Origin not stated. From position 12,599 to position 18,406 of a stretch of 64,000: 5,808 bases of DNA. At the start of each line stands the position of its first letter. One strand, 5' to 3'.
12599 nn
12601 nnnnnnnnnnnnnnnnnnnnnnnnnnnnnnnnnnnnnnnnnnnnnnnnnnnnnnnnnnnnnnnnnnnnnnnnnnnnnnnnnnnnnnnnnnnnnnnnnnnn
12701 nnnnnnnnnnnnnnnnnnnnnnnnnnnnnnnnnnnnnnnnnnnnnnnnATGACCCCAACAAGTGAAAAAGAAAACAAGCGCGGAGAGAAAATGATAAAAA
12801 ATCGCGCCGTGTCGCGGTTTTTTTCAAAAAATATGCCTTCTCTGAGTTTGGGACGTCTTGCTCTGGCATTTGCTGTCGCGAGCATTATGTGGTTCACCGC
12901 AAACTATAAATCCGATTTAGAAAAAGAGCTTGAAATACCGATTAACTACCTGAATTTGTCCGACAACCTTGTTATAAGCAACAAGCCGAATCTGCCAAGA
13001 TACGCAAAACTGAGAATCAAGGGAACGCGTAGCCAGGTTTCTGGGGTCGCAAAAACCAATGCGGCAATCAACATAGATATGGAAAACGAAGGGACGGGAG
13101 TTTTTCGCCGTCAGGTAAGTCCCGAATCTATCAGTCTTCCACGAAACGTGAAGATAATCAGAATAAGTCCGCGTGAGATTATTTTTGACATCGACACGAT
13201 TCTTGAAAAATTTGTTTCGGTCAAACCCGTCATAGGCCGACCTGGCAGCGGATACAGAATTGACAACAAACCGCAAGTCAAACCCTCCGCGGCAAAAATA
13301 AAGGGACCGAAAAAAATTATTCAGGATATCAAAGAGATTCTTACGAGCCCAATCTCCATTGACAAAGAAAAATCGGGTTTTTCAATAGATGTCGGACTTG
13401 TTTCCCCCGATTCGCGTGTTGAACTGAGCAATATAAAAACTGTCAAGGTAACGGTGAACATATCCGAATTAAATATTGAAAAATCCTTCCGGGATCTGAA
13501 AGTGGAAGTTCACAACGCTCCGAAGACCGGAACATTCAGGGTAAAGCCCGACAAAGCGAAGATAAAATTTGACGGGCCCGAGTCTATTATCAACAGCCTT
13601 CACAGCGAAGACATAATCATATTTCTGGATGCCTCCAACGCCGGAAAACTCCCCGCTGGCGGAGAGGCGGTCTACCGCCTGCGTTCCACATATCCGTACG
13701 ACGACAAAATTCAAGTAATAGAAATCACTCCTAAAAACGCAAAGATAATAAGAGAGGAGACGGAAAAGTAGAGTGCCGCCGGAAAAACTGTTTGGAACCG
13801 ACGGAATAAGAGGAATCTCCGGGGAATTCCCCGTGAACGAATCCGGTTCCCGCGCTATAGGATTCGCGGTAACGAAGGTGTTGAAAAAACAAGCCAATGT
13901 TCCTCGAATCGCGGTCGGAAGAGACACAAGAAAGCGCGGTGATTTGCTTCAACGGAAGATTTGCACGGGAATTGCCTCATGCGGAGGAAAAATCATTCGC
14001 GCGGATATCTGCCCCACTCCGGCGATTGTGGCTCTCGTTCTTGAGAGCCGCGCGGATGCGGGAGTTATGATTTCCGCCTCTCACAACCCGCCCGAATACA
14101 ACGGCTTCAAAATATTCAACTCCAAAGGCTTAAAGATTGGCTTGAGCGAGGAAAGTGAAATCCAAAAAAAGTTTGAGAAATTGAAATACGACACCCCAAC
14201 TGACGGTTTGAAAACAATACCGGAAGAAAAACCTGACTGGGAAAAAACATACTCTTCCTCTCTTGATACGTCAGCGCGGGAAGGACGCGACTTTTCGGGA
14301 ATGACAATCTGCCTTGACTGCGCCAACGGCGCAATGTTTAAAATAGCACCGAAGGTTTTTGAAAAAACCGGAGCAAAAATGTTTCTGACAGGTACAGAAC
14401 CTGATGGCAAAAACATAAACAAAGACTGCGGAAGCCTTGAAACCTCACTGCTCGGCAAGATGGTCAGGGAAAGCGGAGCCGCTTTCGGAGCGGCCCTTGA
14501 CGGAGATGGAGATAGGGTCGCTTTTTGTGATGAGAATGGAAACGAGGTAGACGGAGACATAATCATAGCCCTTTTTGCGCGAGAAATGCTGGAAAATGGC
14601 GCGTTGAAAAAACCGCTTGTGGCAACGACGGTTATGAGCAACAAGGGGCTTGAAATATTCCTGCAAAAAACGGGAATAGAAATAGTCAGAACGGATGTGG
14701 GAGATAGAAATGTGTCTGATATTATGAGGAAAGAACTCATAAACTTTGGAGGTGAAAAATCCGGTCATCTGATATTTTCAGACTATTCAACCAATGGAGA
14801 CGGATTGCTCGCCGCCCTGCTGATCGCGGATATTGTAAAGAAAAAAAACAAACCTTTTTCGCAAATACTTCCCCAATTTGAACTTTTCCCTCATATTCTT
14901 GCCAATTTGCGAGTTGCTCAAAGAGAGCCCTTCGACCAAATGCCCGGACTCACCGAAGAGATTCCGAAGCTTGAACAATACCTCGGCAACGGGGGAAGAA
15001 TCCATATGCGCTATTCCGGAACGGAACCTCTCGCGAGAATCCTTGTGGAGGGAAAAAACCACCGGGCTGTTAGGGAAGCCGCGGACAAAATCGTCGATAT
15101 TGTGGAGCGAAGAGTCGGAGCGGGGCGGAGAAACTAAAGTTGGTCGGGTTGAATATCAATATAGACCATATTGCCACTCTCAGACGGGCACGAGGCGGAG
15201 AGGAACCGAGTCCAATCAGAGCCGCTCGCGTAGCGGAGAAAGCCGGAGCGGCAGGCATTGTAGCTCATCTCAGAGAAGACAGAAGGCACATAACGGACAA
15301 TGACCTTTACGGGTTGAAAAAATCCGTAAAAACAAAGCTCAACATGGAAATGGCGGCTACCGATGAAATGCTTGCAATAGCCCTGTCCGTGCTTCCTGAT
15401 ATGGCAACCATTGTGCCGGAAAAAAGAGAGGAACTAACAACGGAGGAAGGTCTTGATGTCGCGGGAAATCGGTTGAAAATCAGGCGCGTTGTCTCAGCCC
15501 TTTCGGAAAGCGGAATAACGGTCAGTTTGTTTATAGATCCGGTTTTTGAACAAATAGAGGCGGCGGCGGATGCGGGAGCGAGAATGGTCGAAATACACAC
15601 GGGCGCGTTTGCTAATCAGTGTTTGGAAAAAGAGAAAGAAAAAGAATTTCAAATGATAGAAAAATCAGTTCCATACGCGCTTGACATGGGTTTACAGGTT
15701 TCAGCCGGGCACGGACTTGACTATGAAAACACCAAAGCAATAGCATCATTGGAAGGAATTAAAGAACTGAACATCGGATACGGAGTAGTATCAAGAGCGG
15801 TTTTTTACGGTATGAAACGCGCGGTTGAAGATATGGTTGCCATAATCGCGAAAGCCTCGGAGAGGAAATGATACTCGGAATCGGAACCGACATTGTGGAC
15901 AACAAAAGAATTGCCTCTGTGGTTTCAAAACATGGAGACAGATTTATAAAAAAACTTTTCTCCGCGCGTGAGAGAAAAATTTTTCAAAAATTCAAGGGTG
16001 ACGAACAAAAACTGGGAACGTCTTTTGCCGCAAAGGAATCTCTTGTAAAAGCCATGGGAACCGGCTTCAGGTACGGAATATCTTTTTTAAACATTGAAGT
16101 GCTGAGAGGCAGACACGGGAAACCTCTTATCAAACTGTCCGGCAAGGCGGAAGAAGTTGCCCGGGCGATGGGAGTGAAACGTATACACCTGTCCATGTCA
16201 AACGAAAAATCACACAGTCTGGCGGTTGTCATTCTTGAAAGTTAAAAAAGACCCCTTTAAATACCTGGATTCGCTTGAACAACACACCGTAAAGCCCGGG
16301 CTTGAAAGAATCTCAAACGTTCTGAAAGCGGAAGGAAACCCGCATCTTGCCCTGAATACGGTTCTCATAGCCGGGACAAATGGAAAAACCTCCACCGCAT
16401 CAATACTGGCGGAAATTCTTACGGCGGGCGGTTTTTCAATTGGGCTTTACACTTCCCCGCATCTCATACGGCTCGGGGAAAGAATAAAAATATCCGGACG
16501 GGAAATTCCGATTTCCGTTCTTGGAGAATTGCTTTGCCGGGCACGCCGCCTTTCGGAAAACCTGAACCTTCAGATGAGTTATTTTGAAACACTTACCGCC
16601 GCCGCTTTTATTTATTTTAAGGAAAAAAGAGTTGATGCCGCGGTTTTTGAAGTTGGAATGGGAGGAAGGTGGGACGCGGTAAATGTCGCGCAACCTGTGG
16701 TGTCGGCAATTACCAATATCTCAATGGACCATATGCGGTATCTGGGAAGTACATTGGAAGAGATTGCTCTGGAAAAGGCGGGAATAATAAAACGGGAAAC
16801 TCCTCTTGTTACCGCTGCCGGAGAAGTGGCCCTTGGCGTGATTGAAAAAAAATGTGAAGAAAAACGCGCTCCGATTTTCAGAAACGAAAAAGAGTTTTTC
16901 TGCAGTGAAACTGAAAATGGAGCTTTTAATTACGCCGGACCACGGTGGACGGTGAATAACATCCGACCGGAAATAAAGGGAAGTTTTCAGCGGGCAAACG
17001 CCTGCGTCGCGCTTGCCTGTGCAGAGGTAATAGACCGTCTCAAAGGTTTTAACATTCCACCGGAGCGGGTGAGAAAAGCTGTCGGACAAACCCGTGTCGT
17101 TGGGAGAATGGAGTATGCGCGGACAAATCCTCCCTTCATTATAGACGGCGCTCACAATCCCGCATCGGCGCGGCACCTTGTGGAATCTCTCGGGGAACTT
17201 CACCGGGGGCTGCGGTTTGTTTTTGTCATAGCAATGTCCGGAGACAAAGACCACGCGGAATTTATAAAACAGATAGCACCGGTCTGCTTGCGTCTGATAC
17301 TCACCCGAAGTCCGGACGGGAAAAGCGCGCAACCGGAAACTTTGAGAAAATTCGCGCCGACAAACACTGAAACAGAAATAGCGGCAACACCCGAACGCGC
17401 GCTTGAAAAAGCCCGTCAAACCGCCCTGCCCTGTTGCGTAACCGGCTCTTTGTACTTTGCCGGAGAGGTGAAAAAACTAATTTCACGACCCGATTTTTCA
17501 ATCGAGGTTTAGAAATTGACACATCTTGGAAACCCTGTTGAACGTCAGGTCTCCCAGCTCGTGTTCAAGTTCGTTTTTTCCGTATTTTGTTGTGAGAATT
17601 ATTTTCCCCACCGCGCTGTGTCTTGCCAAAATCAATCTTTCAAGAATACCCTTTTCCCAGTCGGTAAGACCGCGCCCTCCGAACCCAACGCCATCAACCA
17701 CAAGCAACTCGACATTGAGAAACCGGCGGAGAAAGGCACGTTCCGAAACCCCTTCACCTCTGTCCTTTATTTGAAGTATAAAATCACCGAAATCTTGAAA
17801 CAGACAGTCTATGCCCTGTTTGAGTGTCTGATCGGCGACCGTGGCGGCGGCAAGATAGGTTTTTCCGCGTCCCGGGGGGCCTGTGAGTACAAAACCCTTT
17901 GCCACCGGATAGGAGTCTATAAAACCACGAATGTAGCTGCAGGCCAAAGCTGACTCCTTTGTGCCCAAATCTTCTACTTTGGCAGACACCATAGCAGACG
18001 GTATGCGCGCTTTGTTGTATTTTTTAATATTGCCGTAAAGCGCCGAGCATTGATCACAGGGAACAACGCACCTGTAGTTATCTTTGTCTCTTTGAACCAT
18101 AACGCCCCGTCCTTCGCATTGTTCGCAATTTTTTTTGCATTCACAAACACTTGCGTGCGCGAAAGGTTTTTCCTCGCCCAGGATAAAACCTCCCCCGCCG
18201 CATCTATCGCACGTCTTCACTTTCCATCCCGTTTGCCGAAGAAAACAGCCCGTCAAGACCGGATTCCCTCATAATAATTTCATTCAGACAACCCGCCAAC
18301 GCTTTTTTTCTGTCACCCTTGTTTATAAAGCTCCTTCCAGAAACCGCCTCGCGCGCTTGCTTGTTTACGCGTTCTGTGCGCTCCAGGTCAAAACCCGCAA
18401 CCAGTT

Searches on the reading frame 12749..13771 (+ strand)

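Call 69: search_protein_families(library=pfam, proteins=[window:12749-13771:+], max_evalue=0.0001)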
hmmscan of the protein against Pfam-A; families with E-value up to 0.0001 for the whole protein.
window:12749-13771:+ (340 aa): 1 family
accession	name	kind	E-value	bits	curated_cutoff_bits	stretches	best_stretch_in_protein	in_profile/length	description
PF07949.17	YbbR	-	2.1e-14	54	22.3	1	157-236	2-81/81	YbbR-like protein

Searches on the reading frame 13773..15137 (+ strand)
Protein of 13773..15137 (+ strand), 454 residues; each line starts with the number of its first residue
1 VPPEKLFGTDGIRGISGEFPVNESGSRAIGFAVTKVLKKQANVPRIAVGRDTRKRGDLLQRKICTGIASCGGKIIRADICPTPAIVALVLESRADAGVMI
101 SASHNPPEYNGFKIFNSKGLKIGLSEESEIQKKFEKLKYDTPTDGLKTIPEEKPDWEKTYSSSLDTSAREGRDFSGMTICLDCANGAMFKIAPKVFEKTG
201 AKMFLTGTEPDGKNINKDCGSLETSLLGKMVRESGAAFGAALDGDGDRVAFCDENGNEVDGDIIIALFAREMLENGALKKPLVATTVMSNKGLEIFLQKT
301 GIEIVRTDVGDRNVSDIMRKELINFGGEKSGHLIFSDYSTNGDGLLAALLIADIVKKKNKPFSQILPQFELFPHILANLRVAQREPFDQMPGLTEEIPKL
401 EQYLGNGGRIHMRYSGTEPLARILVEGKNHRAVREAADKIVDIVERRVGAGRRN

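Call 69: search_protein_families(library=pfam, proteins=[window:13773-15137:+], max_evalue=0.0001)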
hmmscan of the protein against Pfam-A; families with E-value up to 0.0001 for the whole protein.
window:13773-15137:+ (454 aa): 4 families
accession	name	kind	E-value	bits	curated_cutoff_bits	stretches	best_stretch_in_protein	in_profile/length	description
PF02878.22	PGM_PMM_I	-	3e-40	137.5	22.5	1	5-138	2-135/138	Phosphoglucomutase/phosphomannomutase, alpha/beta/alpha domain I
PF02880.22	PGM_PMM_III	-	3.4e-33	114.6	20.7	1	260-366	1-108/115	Phosphoglucomutase/phosphomannomutase, alpha/beta/alpha domain III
PF00408.26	PGM_PMM_IV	-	1.1e-12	48.2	23.1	1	376-442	1-67/68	Phosphoglucomutase/phosphomannomutase, C-terminal domain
PF02879.22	PGM_PMM_II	-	2.4e-12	47.7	29.3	1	175-256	19-103/103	Phosphoglucomutase/phosphomannomutase, alpha/beta/alpha domain II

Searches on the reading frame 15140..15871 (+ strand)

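Call 69: search_protein_families(library=pfam, proteins=[window:15140-15871:+], max_evalue=0.0001)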
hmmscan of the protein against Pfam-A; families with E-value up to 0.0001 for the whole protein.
window:15140-15871:+ (243 aa): 1 family
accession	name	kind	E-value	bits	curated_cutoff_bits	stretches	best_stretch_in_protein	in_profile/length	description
PF03740.19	PdxJ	-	1.5e-92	309.4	24.5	1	4-236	2-234/234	Pyridoxal phosphate biosynthesis protein PdxJ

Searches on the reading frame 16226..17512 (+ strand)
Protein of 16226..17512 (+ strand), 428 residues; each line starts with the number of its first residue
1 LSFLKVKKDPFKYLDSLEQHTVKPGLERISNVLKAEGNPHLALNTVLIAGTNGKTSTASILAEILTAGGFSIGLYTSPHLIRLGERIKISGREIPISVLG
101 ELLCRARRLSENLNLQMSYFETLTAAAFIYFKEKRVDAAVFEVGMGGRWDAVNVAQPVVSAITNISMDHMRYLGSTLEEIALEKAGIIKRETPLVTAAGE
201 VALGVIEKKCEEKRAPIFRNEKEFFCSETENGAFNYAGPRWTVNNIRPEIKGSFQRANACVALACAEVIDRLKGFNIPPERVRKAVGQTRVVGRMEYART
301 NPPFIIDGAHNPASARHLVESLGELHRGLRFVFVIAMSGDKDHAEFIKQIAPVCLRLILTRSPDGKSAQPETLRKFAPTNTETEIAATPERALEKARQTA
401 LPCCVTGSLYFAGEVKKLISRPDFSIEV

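Call 69: search_protein_families(library=pfam, proteins=[window:16226-17512:+], max_evalue=0.0001)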
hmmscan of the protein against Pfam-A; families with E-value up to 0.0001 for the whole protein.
window:16226-17512:+ (428 aa): 2 families
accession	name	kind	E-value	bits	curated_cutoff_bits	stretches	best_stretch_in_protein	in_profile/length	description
PF08245.18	Mur_ligase_M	-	6.9e-16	59.2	24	1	48-266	1-200/200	Mur ligase middle domain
PF02875.26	Mur_ligase_C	-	1.2e-14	55.7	28.4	1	293-400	1-115/127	Mur ligase, glutamate ligase domain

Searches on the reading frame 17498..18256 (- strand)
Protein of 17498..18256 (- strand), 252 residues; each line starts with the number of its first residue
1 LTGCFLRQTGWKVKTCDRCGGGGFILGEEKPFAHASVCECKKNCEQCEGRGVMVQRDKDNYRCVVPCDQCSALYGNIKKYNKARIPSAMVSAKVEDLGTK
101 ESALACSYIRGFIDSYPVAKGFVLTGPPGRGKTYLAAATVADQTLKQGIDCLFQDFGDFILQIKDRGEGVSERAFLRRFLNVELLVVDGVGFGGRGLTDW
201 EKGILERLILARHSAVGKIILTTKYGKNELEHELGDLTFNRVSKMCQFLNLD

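Call 69: search_protein_families(library=pfam, proteins=[window:17498-18256:-], max_evalue=0.0001)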
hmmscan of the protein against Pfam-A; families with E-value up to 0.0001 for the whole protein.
window:17498-18256:- (252 aa): 1 family
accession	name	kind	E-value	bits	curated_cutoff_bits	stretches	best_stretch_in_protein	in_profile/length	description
PF01695.23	IstB_IS21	-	2.3e-11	44.1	24.1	1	119-238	92-207/238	IstB-like ATP binding protein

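Call 72: search_protein_families(library=ncbifam, proteins=[window:17498-18256:-], max_evalue=0.001)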
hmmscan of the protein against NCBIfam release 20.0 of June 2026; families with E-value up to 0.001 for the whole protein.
window:17498-18256:- (252 aa): 9 families
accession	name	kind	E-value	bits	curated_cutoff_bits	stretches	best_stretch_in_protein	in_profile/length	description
NF005992.0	PRK08116.1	subfamily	2.5e-17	62.9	189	1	99-247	94-242/269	hypothetical protein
NF009043.0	PRK12377.1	subfamily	6.2e-12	45.6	389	1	120-243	102-223/248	ATP-binding protein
NF038214.1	IS21_help_AAA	equivalog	1.4e-11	44.5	200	1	121-236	92-203/232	IS21-like element helper ATPase IstB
NF005931.1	PRK07952.1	equivalog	2.8e-10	40.2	357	1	119-242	99-222/246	replicative helicase loader DnaC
NF005304.0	PRK06835.1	equivalog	1.2e-09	37.8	215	1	107-250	170-313/330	ATP-binding protein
NF006505.0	PRK08939.1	equivalog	1.7e-08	34.1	228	1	81-234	113-269/306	primosomal protein DnaI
NF006616.1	PRK09183.1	subfamily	5.7e-06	25.8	300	1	122-224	103-202/253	IS21-like element helper ATPase IstB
NF005378.0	PRK06921.1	subfamily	9.4e-06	24.9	207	1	43-230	34-229/266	hypothetical protein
NF005098.0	PRK06526.1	subfamily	9.5e-05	21.9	296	1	119-192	109-181/266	transposase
